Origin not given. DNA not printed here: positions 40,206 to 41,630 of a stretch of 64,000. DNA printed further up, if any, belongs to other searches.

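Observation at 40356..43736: ECF sigma / anti-sigma / secreted polyacidic protein / TPR-beta-barrel OMP: candidate uncharacterised envelope module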

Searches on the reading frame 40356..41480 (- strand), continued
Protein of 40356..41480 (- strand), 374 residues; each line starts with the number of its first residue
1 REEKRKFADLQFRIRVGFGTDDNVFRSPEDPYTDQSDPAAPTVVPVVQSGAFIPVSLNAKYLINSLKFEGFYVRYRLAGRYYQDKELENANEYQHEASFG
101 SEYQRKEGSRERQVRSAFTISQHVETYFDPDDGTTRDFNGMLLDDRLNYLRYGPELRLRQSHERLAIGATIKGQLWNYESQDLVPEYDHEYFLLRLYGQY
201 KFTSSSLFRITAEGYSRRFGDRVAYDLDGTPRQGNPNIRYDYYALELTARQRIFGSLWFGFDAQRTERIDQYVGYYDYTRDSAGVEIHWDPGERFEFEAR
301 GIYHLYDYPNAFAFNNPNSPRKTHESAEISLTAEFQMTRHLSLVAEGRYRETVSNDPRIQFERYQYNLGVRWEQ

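Call 59: find_encoding_contigs(protein=P0404, flank=6000, max_places=1)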
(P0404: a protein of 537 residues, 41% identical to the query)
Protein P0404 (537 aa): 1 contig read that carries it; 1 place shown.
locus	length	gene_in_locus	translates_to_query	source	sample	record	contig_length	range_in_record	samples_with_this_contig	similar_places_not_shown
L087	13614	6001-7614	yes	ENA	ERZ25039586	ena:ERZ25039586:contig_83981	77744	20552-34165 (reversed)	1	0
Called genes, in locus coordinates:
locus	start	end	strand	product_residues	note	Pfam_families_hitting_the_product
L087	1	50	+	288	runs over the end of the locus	-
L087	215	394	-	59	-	-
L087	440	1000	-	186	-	-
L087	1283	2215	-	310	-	-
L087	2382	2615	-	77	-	-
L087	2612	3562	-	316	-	-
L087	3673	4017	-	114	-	-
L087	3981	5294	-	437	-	PF13620:CarboxypepD_reg, PF22904:NOMO1-like_2nd (weak)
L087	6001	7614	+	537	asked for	PF13432:TPR_16 (faint)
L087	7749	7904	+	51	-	-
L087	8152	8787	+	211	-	PF01980:TrmO_N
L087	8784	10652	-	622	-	PF00672:HAMP, PF00990:GGDEF, PF00563:EAL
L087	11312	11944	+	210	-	PF13620:CarboxypepD_reg (faint)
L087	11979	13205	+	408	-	-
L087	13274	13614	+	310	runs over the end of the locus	PF02558:ApbA, PF08546:ApbA_C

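Call 62: search_protein_families(library=pfam, proteins=[P0409, P0490, P0241, P0242], max_evalue=1)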
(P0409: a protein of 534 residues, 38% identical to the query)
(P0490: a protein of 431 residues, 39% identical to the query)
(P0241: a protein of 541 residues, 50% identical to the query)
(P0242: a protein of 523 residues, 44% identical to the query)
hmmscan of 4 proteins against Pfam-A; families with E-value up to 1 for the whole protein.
P0409 (534 aa): 13 families
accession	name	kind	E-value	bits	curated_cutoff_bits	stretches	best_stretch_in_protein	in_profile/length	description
PF04575.19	SlipAM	-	2.4e-06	27.7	22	1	171-376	3-180/288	Surface lipoprotein assembly modifier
PF07719.23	TPR_2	-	2.6e-05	24.5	27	2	62-88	2-28/34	Tetratricopeptide repeat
PF13432.12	TPR_16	-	0.00021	22.1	32.7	2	71-122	7-59/65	Tetratricopeptide repeat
PF00515.34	TPR_1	-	0.0003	20.9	27.8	2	65-87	5-27/34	Tetratricopeptide repeat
PF10677.15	DUF2490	-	0.00031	20.9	29.8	1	323-374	15-59/186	Protein of unknown function (DUF2490)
PF13174.12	TPR_6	-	0.0011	19.9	26.3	1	97-121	2-26/33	Tetratricopeptide repeat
PF13424.12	TPR_12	-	0.0051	17.4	30.1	1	43-87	26-71/77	Tetratricopeptide repeat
PF13176.12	TPR_7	-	0.0053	17.2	27.9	0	65-87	3-25/36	Tetratricopeptide repeat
PF13181.12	TPR_8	-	0.015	15.9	25.7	0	65-87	5-27/34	Tetratricopeptide repeat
PF13414.12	TPR_11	-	0.016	15.3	26.8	1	43-74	10-41/42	TPR repeat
PF21545.3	T7SS_EccA1_N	-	0.063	13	27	1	66-131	173-241/272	T7SS, ESX-1 secretion system protein EccA1, N-terminal domain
PF13374.12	TPR_10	-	0.082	13.4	27.5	1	65-89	6-30/42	Tetratricopeptide repeat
PF13431.12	TPR_17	-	0.3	11.9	24.4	0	96-114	14-32/34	Tetratricopeptide repeat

P0490 (431 aa): 16 families
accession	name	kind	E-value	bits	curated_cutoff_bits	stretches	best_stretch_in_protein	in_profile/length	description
PF13432.12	TPR_16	-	8.4e-13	48.9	32.7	2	39-96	2-60/65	Tetratricopeptide repeat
PF00515.34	TPR_1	-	1.7e-10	40.7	27.8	2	70-93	3-26/34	Tetratricopeptide repeat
PF07719.23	TPR_2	-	2.8e-10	39.9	27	3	69-93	2-26/34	Tetratricopeptide repeat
PF13181.12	TPR_8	-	3.7e-06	27.1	25.7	2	69-93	2-26/34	Tetratricopeptide repeat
PF13424.12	TPR_12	-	4.5e-06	27.2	30.1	2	104-132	5-33/77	Tetratricopeptide repeat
PF04575.19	SlipAM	-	1.3e-05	25.3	22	1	320-431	169-288/288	Surface lipoprotein assembly modifier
PF13174.12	TPR_6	-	0.00063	20.7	26.3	0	71-93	3-25/33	Tetratricopeptide repeat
PF14559.12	TPR_19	-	0.00073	20.2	25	1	47-92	4-49/68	Tetratricopeptide repeat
PF13414.12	TPR_11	-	0.0012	18.9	26.8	2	79-115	5-41/42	TPR repeat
PF13374.12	TPR_10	-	0.0021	18.4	27.5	0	71-94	5-28/42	Tetratricopeptide repeat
PF12895.13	ANAPC3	-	0.0041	17.8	27.2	1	46-94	35-82/82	Anaphase-promoting complex, cyclosome, subunit 3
PF10082.15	BBP2_2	-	0.0054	16.1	23.7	1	345-428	295-375/378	Putative beta-barrel porin 2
PF13431.12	TPR_17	-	0.013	16.1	24.4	0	103-122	14-33/34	Tetratricopeptide repeat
PF13176.12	TPR_7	-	0.048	14.2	27.9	0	41-62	6-29/36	Tetratricopeptide repeat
PF09477.16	Type_III_YscG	-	0.084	13.4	32.1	1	46-95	52-96/116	Bacterial type III secretion system chaperone protein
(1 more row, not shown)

P0241 (541 aa): 8 families
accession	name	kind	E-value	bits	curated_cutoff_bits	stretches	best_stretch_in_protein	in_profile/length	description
PF07719.23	TPR_2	-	4.1e-08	33.2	27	2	105-130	3-28/34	Tetratricopeptide repeat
PF13432.12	TPR_16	-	4.9e-05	24.1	32.7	1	76-131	4-59/65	Tetratricopeptide repeat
PF00515.34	TPR_1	-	0.0012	19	27.8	1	105-129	3-27/34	Tetratricopeptide repeat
PF13424.12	TPR_12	-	0.0018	18.8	30.1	1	105-132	5-32/77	Tetratricopeptide repeat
PF13414.12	TPR_11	-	0.0053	16.8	26.8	1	51-83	10-42/42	TPR repeat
PF13374.12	TPR_10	-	0.022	15.2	27.5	1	108-129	7-28/42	Tetratricopeptide repeat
PF07721.20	TPR_4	-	0.073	14.2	27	1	105-128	3-26/26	Tetratricopeptide repeat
PF12895.13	ANAPC3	-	0.13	13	27.2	1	67-126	21-79/82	Anaphase-promoting complex, cyclosome, subunit 3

P0242 (523 aa): 9 families
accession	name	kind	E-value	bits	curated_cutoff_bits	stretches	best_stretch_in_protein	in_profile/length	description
PF00515.34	TPR_1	-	2.2e-10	40.3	27.8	2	85-110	2-27/34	Tetratricopeptide repeat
PF07719.23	TPR_2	-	1e-06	28.8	27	2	54-78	5-29/34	Tetratricopeptide repeat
PF13432.12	TPR_16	-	2.4e-06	28.3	32.7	1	54-114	1-61/65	Tetratricopeptide repeat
PF13424.12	TPR_12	-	0.00031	21.3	30.1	1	86-113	47-74/77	Tetratricopeptide repeat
PF13181.12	TPR_8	-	0.0045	17.5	25.7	0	86-112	3-29/34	Tetratricopeptide repeat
PF13176.12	TPR_7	-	0.014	15.9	27.9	1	86-115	1-30/36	Tetratricopeptide repeat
PF13414.12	TPR_11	-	0.058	13.5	26.8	0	23-62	1-40/42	TPR repeat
PF13174.12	TPR_6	-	0.074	14.2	26.3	0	54-77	4-27/33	Tetratricopeptide repeat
PF13374.12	TPR_10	-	0.14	12.7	27.5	1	89-112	7-30/42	Tetratricopeptide repeat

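Call 83: find_encoding_contigs(protein=P0485, flank=4000, max_places=1)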
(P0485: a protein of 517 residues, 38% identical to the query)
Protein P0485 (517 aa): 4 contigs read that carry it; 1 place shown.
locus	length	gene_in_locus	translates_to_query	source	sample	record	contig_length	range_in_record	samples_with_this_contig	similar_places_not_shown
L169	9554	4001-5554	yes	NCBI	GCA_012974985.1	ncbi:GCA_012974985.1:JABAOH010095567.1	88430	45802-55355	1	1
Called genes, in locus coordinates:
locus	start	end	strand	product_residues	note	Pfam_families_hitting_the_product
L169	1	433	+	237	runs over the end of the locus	PF02104:SURF1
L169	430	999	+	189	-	PF26971:TM-like_Thioredoxin-like_C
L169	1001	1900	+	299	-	PF01040:UbiA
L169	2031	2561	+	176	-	PF07638:Sigma70_ECF (weak), PF04542:Sigma70_r2, PF08281:Sigma70_r4_2, PF04545:Sigma70_r4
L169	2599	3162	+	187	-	-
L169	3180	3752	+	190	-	-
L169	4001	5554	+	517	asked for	-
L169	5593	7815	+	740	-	PF00580:UvrD-helicase, PF13245:AAA_19, PF13361:UvrD_C, PF13538:UvrD_C_2 (weak), PF21196:PcrA_UvrD_tudor (weak)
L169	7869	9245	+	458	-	PF00070:Pyr_redox (faint), PF01210:NAD_Gly3P_dh_N (faint), PF01262:AlaDh_PNT_C (faint), PF01266:DAO (faint), PF02254:TrkA_N, PF02080:TrkA_C, PF02254:TrkA_N, PF02080:TrkA_C, +7 more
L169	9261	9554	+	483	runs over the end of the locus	PF02386:TrkH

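Call 84: find_encoding_contigs(protein=P0466, flank=4000, max_places=1)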
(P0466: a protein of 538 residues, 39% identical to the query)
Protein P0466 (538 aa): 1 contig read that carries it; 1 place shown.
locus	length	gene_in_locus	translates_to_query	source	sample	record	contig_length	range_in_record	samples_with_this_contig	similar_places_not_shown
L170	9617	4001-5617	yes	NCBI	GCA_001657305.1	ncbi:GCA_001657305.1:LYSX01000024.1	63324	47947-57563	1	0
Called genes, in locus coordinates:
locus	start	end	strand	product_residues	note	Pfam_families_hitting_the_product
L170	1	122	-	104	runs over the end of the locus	-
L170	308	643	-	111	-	-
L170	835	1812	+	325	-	PF02720:DUF222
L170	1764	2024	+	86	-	-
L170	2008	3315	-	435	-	PF01979:Amidohydro_1, PF07969:Amidohydro_3 (faint)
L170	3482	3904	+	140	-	-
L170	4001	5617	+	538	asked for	PF13432:TPR_16 (weak)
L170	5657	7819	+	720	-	PF00580:UvrD-helicase, PF13245:AAA_19, PF13361:UvrD_C, PF13538:UvrD_C_2 (weak), PF21196:PcrA_UvrD_tudor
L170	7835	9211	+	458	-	PF00070:Pyr_redox (faint), PF01266:DAO (weak), PF01488:Shikimate_DH (weak), PF02254:TrkA_N, PF02558:ApbA (weak), PF02080:TrkA_C, PF02254:TrkA_N, PF02080:TrkA_C, +7 more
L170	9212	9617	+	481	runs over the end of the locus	PF02386:TrkH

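Call 85: find_encoding_contigs(protein=P0394, flank=4000, max_places=1)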
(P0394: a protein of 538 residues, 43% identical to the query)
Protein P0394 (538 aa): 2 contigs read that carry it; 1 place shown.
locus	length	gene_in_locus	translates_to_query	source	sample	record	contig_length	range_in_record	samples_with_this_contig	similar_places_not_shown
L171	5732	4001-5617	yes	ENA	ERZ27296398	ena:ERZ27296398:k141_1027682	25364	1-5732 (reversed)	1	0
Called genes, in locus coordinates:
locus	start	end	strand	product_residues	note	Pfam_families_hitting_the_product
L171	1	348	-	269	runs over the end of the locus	PF00497:SBP_bac_3, PF10613:Lig_chan-Glu_bd (weak)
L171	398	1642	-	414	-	PF01773:Nucleos_tra2_N, PF07670:Gate, PF07662:Nucleos_tra2_C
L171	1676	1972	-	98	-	PF14357:DUF4404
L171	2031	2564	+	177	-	PF04542:Sigma70_r2, PF08281:Sigma70_r4_2, PF04545:Sigma70_r4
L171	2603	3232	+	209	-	PF13490:zf-HC2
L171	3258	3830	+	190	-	-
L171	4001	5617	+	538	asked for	PF12895:ANAPC3 (faint), PF13414:TPR_11 (faint), PF13432:TPR_16, PF13374:TPR_10 (faint), PF13424:TPR_12 (weak), PF00515:TPR_1 (weak), PF07719:TPR_2 (weak), PF13424:TPR_12, +4 more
